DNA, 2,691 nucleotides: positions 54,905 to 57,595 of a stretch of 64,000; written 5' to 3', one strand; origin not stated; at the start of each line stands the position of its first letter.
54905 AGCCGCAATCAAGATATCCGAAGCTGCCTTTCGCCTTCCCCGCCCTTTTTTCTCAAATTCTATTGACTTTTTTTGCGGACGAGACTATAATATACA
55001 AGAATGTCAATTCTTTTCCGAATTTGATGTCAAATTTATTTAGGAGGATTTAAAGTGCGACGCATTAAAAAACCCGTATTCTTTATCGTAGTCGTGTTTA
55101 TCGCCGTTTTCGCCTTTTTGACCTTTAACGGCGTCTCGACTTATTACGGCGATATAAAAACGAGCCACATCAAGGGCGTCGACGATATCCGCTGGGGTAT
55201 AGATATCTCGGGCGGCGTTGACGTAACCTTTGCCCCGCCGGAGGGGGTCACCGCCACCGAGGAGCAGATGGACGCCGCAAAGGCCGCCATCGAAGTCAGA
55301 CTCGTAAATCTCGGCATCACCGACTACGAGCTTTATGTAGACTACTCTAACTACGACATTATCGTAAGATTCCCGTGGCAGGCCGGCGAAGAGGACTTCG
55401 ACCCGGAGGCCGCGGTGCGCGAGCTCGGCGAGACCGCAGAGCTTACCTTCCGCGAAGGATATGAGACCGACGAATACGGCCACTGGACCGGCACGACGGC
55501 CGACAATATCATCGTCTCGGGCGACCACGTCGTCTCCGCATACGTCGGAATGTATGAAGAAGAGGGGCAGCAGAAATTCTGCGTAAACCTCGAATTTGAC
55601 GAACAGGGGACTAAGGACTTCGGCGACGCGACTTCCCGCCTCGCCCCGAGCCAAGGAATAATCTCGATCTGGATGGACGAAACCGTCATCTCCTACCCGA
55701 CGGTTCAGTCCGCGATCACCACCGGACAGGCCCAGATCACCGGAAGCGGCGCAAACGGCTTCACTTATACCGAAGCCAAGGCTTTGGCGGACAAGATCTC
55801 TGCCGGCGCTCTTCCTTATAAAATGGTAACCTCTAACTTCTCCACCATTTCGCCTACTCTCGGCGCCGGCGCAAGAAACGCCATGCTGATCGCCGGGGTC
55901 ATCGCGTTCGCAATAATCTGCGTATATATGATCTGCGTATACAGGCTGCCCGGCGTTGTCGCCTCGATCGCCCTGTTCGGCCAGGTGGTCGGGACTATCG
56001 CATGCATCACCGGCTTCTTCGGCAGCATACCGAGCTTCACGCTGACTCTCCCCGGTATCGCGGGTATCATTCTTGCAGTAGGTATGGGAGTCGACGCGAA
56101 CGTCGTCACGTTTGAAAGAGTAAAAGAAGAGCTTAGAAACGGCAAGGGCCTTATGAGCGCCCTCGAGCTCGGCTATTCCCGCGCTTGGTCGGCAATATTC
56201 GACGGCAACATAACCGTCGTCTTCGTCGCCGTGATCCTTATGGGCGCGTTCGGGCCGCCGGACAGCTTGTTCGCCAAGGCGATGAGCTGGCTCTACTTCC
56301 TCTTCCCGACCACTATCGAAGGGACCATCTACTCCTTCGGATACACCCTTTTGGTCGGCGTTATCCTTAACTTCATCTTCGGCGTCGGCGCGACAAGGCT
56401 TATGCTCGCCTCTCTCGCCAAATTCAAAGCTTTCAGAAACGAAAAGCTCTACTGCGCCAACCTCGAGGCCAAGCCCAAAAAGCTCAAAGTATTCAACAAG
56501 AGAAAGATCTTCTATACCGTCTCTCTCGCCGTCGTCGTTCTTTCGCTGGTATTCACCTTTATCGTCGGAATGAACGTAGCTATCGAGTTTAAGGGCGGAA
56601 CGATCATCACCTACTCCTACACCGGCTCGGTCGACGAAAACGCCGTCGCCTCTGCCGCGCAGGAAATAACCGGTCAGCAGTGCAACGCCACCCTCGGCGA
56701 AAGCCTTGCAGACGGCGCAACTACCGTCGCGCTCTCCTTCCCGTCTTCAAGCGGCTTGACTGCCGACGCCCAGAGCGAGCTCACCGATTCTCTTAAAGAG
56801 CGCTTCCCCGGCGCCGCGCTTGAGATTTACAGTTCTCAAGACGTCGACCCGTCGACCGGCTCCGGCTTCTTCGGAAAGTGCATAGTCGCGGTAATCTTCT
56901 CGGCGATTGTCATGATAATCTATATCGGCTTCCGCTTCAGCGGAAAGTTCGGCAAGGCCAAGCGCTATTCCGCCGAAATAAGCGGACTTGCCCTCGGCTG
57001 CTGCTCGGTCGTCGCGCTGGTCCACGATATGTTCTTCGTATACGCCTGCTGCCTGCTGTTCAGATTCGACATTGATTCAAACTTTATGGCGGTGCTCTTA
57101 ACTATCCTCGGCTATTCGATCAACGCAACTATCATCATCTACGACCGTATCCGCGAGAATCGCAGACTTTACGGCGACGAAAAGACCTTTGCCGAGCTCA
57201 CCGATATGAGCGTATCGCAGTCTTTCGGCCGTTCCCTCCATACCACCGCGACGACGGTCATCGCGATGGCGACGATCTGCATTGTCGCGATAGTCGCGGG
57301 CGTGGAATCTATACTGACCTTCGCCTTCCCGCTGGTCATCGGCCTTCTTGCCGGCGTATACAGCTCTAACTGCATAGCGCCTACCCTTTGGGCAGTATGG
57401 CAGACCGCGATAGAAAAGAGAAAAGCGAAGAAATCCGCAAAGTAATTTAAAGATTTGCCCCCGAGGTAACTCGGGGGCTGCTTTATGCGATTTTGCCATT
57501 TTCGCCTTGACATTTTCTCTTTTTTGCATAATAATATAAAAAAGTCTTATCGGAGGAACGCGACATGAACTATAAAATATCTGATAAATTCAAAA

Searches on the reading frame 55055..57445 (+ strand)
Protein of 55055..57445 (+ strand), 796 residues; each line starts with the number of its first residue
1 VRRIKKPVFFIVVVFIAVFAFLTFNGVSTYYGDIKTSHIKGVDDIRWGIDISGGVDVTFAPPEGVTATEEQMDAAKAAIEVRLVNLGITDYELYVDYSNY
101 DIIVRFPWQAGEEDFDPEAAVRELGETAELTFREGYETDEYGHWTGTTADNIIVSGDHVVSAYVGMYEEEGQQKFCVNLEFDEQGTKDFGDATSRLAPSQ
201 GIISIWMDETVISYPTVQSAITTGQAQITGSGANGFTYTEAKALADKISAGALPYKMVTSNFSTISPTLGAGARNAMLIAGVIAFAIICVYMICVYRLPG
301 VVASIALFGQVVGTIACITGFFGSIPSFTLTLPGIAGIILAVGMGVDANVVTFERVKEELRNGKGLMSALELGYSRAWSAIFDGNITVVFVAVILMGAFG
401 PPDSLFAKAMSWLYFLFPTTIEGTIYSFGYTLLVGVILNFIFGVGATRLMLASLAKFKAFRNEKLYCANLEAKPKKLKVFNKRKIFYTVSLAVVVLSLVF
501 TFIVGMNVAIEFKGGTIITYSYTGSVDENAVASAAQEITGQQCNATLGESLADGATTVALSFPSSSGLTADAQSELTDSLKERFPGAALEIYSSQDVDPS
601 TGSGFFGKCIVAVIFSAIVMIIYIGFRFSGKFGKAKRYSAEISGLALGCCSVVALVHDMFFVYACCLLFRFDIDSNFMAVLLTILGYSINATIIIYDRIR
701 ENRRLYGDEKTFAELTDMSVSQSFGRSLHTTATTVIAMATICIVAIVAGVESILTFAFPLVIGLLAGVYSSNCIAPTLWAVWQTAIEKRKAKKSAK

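Call 38: search_protein_families(library=pfam, proteins=[window:55055-57445:+], max_evalue=0.0001)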
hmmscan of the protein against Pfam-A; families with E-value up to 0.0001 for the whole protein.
window:55055-57445:+ (796 aa): 2 families
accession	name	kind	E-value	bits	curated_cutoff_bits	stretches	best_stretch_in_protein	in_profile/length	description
PF02355.23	SecD_SecF_C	-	3.1e-47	160.9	20.5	2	588-784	12-188/189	Protein export membrane protein SecD/SecF, C-terminal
PF22599.2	SecDF_P1_head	-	2.9e-20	72.7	27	1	150-254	17-113/114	SecDF, P1 head subdomain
